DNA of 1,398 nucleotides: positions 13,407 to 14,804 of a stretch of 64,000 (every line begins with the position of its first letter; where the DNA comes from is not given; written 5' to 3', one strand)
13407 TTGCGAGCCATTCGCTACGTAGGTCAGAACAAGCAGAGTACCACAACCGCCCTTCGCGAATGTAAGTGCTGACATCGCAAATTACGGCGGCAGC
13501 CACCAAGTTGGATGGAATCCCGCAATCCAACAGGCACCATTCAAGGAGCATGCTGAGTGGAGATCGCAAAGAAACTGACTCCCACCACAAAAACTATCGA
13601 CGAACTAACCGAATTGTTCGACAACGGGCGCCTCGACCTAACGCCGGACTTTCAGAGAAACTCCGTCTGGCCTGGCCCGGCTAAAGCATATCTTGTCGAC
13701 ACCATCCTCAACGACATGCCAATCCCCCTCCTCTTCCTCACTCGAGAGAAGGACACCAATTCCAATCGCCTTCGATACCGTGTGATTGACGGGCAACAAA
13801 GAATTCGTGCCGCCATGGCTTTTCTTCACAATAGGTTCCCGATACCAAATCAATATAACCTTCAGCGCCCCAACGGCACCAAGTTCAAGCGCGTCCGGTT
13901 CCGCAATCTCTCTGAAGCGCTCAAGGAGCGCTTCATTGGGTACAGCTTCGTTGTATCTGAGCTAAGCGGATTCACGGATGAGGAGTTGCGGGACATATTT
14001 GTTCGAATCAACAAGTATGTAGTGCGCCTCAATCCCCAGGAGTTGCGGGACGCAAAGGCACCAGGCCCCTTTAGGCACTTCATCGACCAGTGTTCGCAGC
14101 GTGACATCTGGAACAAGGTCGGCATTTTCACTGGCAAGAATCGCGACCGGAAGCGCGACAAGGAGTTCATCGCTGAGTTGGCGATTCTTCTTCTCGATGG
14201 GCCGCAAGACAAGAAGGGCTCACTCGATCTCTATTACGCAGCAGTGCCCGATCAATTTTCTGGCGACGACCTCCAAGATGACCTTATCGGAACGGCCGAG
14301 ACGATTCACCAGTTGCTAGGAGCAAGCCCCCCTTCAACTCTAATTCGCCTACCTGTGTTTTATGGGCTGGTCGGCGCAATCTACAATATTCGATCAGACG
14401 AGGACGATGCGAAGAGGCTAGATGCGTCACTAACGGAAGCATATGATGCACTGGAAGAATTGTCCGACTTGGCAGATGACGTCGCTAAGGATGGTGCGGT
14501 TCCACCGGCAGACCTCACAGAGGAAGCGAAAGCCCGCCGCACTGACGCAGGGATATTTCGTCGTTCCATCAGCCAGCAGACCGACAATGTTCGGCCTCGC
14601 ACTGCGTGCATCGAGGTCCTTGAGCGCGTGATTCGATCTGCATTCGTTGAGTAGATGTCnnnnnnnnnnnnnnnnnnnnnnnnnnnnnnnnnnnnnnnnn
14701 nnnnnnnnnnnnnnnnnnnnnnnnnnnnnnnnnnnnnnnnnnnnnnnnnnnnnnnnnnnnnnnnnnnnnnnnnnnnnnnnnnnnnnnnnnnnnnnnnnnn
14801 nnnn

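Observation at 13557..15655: Candidate undescribed two-gene module: DUF262 (ParB-like) protein translationally coupled to a RelA/SpoT-synthetase-fold protein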

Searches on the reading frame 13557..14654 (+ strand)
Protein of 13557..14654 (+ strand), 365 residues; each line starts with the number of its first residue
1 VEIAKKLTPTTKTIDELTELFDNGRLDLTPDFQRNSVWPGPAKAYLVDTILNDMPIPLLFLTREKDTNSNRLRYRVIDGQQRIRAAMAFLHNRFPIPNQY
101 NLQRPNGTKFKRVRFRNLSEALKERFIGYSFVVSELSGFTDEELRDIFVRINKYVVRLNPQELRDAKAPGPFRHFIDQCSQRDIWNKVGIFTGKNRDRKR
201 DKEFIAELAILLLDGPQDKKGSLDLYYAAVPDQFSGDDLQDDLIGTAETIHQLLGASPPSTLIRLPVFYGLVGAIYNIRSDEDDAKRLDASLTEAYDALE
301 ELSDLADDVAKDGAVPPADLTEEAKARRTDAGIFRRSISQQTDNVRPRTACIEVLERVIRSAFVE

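Call 3: search_protein_families(library=pfam, proteins=[window:13557-14654:+], max_evalue=0.01)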
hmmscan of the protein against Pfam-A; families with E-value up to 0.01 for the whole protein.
window:13557-14654:+ (365 aa): 1 family
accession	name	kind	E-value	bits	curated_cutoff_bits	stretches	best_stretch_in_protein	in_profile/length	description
PF03235.19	GmrSD_N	-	1.1e-20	75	33.2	1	17-166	1-196/199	GmrSD restriction endonuclease, N-terminal domain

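Call 4: search_protein_families(library=padloc, proteins=[window:13557-14654:+], max_evalue=0.01)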
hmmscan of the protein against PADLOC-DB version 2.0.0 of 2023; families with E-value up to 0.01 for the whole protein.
window:13557-14654:+ (365 aa): 7 families
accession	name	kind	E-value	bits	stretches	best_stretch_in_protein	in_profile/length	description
PDLC03877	NsnA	-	5.5e-37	125.9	1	9-228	48-260/385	-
PDLC04027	PD-T4-2_A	-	3e-21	73.9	1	16-207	42-234/363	-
PDLC03418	REase_II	-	1.5e-13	48.6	1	23-172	29-162/372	Type II restriction enzyme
PDLC02695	Orf5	-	0.00032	17.2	1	64-133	68-138/601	Orf5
PDLC04150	HEC-05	-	0.0011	15.9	0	28-73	23-68/583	-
PDLC04151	HEC-05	-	0.0011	15.8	0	11-60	25-73/600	-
PDLC04709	PDC-M55C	-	0.0067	13.1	0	6-61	9-63/554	-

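Call 6: search_protein_families(library=ncbifam, proteins=[window:13557-14654:+], max_evalue=0.01)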
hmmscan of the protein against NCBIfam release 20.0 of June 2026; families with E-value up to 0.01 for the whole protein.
window:13557-14654:+ (365 aa): 0 families

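Call 37: find_homologous_proteins(query=window:13557-14651:+, max_evalue=0.00001)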
Query window:13557-14651:+ (365 aa): 456 proteins with E <= 0.00001 among 6351 candidates; the best 120 are listed.
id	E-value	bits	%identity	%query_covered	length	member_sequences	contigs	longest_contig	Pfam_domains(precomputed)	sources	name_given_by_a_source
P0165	1.7e-240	815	100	100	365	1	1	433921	PF03235.20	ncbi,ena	-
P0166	9.8e-198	675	82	99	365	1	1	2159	PF03235.20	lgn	-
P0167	3.0e-187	640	78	96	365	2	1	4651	PF03235.20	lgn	-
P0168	7.4e-184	629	78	100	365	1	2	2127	PF03235.20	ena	-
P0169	4.2e-180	617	77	98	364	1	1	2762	PF03235.20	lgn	-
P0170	4.4e-138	478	60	96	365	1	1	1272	PF03235.20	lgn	-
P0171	6.9e-118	412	53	99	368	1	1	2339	PF03235.20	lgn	-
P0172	2.5e-115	404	53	98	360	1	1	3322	PF03235.20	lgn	-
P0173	1.3e-111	391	52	99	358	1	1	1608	PF03235.20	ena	-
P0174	1.3e-111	391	53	98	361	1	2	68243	PF03235.20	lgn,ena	-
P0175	2.7e-107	377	51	99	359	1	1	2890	PF03235.20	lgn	-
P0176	6.2e-104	366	51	98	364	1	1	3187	PF03235.20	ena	-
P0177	3.2e-103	364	49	98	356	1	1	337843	PF03235.20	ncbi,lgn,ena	-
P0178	5.4e-102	360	50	99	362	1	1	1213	PF03235.20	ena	-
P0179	6.1e-102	359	49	99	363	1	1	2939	PF03235.20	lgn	-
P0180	3.1e-101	357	48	98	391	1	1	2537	PF03235.20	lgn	-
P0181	8.1e-100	352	47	98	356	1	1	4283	PF03235.20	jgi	jgi:hypothetical protein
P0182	1.3e-98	349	49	97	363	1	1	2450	PF03235.20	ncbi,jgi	jgi:hypothetical protein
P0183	2.5e-95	338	50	97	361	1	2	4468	PF03235.20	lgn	-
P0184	1.4e-93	332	47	99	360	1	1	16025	PF03235.20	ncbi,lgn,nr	ncbi:MAG: DUF262 domain-containing protein [Armatimonadetes bacterium]|nr:DUF262 domain-containing p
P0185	1.9e-91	325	48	96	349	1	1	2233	PF03235.20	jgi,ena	-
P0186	6.6e-89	317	47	98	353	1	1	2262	PF03235.20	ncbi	-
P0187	6.1e-76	274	45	84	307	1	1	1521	PF03235.20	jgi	jgi:hypothetical protein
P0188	1.2e-71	260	42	96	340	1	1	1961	PF03235.20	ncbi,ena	-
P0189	1.4e-71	260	43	98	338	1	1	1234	PF03235.20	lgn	-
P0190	1.6e-71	259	41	98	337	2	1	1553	PF03235.20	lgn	-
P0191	1.7e-71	259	43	98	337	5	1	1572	PF03235.20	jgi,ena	-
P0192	2.3e-71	259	42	99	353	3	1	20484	PF03235.20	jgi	-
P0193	5.1e-71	258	42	97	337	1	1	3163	PF03235.20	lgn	-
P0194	8.4e-71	257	42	98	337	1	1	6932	PF03235.20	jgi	jgi:hypothetical protein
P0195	1.2e-70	257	42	98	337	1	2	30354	PF03235.20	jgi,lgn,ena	jgi:hypothetical protein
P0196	2.4e-70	256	42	98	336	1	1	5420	PF03235.20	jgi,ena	jgi:hypothetical protein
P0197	7.8e-70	254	42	98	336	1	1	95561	PF03235.20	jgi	jgi:Protein of unknown function DUF262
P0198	1.1e-69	253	42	96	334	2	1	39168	PF03235.20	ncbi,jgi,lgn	ncbi:MAG TPA: DUF262 domain-containing protein [Solirubrobacterales bacterium]|jgi:hypothetical prot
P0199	3.3e-69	252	43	96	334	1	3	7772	PF03235.20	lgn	-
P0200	3.4e-69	252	43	97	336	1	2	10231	PF03235.20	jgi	jgi:hypothetical protein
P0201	3.7e-69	252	41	98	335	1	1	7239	PF03235.20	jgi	jgi:hypothetical protein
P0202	7.9e-69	251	41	99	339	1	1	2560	PF03235.20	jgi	jgi:hypothetical protein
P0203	9.9e-69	250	40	98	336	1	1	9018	PF03235.20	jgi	jgi:hypothetical protein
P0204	1.1e-68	250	42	97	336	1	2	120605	PF03235.20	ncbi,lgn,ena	ncbi:MAG: DUF262 domain-containing protein [Candidatus Binataceae bacterium]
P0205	1.3e-68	250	42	96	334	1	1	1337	PF03235.20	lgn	-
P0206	1.5e-68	250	43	97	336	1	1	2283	PF03235.20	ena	-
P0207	1.8e-68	249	42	96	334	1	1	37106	PF03235.20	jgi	jgi:hypothetical protein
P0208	2.0e-68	249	40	96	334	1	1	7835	PF03235.20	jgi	jgi:hypothetical protein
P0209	2.9e-68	249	40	98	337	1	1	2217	PF03235.20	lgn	-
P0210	3.6e-68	248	41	97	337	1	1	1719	PF03235.20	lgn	-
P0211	5.2e-68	248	42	99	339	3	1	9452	PF03235.20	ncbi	-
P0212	5.2e-68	248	42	97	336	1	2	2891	PF03235.20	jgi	jgi:hypothetical protein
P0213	6.2e-68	248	42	99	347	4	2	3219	PF03235.20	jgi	-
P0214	6.9e-68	247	41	98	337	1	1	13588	PF03235.20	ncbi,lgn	-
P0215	8.0e-68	247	39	98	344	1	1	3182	PF03235.20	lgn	-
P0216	8.8e-68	247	42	96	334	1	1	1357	PF03235.20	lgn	-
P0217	1.0e-67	247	41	96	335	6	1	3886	PF03235.20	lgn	-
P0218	1.1e-67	247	41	96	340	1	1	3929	PF03235.20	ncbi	-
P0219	1.1e-67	247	41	98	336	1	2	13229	PF03235.20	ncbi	ncbi:MAG: DUF262 domain-containing protein [Pyrinomonadaceae bacterium]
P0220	1.3e-67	247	38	98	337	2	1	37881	PF03235.20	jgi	jgi:Protein of unknown function DUF262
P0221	1.4e-67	246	41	97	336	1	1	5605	PF03235.20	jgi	jgi:hypothetical protein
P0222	1.4e-67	246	42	97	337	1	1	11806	PF03235.20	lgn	-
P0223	1.5e-67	246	41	97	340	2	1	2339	PF03235.20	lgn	-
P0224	1.6e-67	246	42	96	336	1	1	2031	PF03235.20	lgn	-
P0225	1.7e-67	246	41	96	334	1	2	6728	PF03235.20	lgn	-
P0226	1.9e-67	246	41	98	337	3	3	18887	PF03235.20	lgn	-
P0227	2.1e-67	246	41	97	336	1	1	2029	PF03235.20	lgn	-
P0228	2.7e-67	246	40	98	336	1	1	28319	PF03235.20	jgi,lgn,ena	-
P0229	2.8e-67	245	41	96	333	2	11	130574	PF03235.20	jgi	jgi:hypothetical protein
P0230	2.8e-67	245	41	96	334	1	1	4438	PF03235.20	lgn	-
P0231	2.8e-67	245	41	97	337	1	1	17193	PF03235.20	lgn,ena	-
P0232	3.2e-67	245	40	98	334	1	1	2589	PF03235.20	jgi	jgi:hypothetical protein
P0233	3.8e-67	245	41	98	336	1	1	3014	PF03235.20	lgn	-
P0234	4.0e-67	245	43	96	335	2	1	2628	PF03235.20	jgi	-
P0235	5.3e-67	245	41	98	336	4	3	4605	PF03235.20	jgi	jgi:hypothetical protein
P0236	6.1e-67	244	39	98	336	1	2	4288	PF03235.20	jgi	jgi:Protein of unknown function DUF262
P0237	7.8e-67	244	41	98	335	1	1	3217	PF03235.20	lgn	-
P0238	9.1e-67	244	41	96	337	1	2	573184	PF03235.20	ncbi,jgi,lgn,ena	-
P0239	1.0e-66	244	40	99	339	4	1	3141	PF03235.20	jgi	jgi:hypothetical protein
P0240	1.0e-66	244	40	96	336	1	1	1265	PF03235.20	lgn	-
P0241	1.0e-66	244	42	97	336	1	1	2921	PF03235.20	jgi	jgi:hypothetical protein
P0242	1.1e-66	244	40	97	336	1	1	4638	PF03235.20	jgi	jgi:hypothetical protein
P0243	1.1e-66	243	40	97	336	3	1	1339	PF03235.20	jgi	jgi:hypothetical protein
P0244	1.3e-66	243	40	98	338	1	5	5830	PF03235.20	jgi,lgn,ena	-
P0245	1.4e-66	243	40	97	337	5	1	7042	PF03235.20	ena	-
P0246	1.4e-66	243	41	97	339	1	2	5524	PF03235.20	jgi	jgi:uncharacterized protein with ParB-like and HNH nuclease domain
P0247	1.4e-66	243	45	84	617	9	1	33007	PF04607.24,PF03235.20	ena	-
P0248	1.7e-66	243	42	96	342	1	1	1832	PF03235.20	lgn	-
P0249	2.3e-66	242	40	98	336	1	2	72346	PF03235.20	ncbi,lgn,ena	-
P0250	2.8e-66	242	46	76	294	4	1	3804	PF03235.20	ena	-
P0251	3.2e-66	242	41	98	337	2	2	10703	PF03235.20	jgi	jgi:hypothetical protein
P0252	3.2e-66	242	42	97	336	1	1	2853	PF03235.20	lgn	-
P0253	3.7e-66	242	40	97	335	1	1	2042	PF03235.20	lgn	-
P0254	3.9e-66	242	39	97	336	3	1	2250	PF03235.20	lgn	-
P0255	6.1e-66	241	40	97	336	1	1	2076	PF03235.20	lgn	-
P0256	6.4e-66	241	42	96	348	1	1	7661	PF03235.20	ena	-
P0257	7.4e-66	241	41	97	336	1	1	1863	PF03235.20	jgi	jgi:hypothetical protein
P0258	8.0e-66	241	39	98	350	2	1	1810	PF03235.20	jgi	jgi:hypothetical protein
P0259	8.2e-66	241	40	99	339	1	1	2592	PF03235.20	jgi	jgi:hypothetical protein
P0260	8.3e-66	241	41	96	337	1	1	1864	PF03235.20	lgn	-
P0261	9.4e-66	240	38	98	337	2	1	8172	PF03235.20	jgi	jgi:hypothetical protein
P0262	1.0e-65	240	40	98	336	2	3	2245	PF03235.20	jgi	jgi:hypothetical protein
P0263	1.1e-65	240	40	97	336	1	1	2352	PF03235.20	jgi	jgi:hypothetical protein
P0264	1.1e-65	240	39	98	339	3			PF03235.20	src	-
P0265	1.1e-65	240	39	99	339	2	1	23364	PF03235.20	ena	-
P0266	1.2e-65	240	38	98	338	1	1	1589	PF03235.20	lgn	-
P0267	1.4e-65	240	40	98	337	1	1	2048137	PF03235.20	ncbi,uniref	ncbi:DUF262 domain-containing protein [Microbacterium sp. NPDC057944]|uniref:DUF262 domain-containin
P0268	1.7e-65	240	40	98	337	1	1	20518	PF03235.20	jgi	jgi:Protein of unknown function DUF262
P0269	1.7e-65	240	41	97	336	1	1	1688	PF03235.20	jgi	jgi:hypothetical protein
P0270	1.9e-65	239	39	97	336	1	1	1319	PF03235.20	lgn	-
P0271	1.9e-65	239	40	98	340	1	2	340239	PF03235.20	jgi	jgi:Protein of unknown function DUF262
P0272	1.9e-65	239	38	94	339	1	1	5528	PF03235.20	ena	-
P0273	1.9e-65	239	39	98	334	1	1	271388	PF03235.20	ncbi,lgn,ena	-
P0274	2.0e-65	239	40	97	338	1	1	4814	PF03235.20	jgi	jgi:hypothetical protein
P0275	2.0e-65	239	39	98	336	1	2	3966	PF03235.20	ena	-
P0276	2.2e-65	239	39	97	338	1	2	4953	PF03235.20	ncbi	-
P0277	2.4e-65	239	39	98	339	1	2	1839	PF03235.20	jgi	jgi:Protein of unknown function DUF262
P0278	2.5e-65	239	40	97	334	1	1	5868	PF03235.20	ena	-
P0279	2.6e-65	239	41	97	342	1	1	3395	PF03235.20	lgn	-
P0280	2.8e-65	239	41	99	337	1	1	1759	PF03235.20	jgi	jgi:hypothetical protein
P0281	3.2e-65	239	41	95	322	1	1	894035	PF03235.20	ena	-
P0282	3.6e-65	239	41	94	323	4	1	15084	PF03235.20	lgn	-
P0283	4.0e-65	238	38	99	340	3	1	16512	PF03235.20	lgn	-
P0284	4.4e-65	238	41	98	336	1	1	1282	PF03235.20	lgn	-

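Call 40: find_encoding_contigs(protein=P0247, flank=6000, max_places=3)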
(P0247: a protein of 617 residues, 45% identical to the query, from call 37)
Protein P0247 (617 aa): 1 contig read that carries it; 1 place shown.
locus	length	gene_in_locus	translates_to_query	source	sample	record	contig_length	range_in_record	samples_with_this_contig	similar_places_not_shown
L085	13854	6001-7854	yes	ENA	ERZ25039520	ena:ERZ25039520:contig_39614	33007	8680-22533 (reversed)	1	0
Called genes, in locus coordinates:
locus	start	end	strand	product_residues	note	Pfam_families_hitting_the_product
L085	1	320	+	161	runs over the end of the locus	-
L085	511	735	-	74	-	-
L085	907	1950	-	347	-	PF23023:Anti-Pycsar_Apyc1, PF00753:Lactamase_B, PF12706:Lactamase_B_2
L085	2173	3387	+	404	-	PF00211:Guanylate_cyc (weak)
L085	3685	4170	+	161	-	PF09361:Phasin_2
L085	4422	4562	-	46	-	-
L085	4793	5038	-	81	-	-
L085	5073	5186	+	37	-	-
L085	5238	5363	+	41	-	-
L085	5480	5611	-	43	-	-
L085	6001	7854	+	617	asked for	PF03235:GmrSD_N, PF04607:RelA_SpoT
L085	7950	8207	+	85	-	-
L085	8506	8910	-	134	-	-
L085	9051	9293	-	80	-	-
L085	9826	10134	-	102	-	-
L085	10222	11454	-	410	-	PF12704:MacB_PCD, PF02687:FtsX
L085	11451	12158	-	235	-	PF00005:ABC_tran, PF13304:AAA_21 (faint)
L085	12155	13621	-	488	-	PF25917:BSH_RND, PF25973:BSH_CzcB (weak), PF25885:HH_EMRA (faint), PF25876:HH_MFP_RND (weak), PF25954:Beta-barrel_RND_2, PF25990:Beta-barrel_YknX, PF26002:Beta-barrel_AprE (faint)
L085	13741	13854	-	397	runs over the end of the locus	PF05139:Erythro_esteras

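Call 41: find_encoding_contigs(protein=P0267, flank=8000, max_places=2)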
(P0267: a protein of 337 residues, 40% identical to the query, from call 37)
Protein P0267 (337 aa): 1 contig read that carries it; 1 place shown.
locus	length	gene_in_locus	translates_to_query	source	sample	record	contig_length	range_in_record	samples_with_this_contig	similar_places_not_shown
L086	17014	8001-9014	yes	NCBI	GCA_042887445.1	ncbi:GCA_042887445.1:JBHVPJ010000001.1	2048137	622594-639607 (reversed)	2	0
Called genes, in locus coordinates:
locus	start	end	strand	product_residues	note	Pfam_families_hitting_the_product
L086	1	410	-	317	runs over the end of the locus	PF08279:HTH_11, PF13280:WYL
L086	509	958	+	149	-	PF00903:Glyoxalase (weak)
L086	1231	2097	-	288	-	PF00497:SBP_bac_3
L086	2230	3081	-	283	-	PF02311:AraC_binding, PF12833:HTH_18, PF00165:HTH_AraC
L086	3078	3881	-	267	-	PF02463:SMC_N (faint), PF00005:ABC_tran, PF13304:AAA_21 (weak)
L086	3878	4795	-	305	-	PF00528:BPD_transp_1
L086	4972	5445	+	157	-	-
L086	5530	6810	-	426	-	PF00083:Sugar_tr, PF07690:MFS_1, PF00083:Sugar_tr (weak), PF07690:MFS_1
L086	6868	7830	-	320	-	PF01209:Ubie_methyltran, PF13489:Methyltransf_23, PF13847:Methyltransf_31 (weak), PF08241:Methyltransf_11, PF08242:Methyltransf_12, PF13649:Methyltransf_25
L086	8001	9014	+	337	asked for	PF03235:GmrSD_N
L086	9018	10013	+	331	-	PF04607:RelA_SpoT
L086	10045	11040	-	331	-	PF00106:adh_short, PF08659:KR, PF01370:Epimerase (faint), PF13561:adh_short_C2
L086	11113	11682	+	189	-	PF00440:TetR_N, PF16859:TetR_C_11, PF14246:TetR_C_7 (weak)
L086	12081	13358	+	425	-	PF00145:DNA_methylase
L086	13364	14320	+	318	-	PF09126:NaeI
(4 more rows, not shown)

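Call 42: find_encoding_contigs(protein=P0238, flank=8000, max_places=2)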
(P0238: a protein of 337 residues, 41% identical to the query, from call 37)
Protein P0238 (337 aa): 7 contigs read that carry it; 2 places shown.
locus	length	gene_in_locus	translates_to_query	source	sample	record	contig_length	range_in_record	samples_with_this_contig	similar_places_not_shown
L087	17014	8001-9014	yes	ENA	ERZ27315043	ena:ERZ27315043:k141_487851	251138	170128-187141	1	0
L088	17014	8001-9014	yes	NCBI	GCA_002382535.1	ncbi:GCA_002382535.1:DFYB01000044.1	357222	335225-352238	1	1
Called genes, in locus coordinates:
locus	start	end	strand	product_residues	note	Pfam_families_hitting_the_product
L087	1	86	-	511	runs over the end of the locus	PF02661:Fic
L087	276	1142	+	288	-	-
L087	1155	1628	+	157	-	-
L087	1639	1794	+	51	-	-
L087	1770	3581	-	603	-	PF11398:DUF2813 (weak), PF13175:AAA_15, PF13476:AAA_23 (weak), PF13175:AAA_15, PF13304:AAA_21, PF20469:OLD-like_TOPRIM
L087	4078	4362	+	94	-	PF01527:HTH_Tnp_1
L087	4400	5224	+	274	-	PF13276:HTH_21, PF00665:rve, PF13683:rve_3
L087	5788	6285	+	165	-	-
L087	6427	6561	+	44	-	-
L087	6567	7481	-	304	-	-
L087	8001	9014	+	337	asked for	PF03235:GmrSD_N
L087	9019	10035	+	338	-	PF04607:RelA_SpoT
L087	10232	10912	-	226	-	PF04294:VanW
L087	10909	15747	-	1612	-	PF13620:CarboxypepD_reg, PF11974:bMG3 (faint), PF01835:MG2, PF17791:MG3 (faint), PF07703:A2M_BRD, PF00207:A2M, PF07678:TED_complement, PF17973:bMG10, +1 more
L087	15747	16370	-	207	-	PF01871:AMMECR1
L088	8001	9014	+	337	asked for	PF03235:GmrSD_N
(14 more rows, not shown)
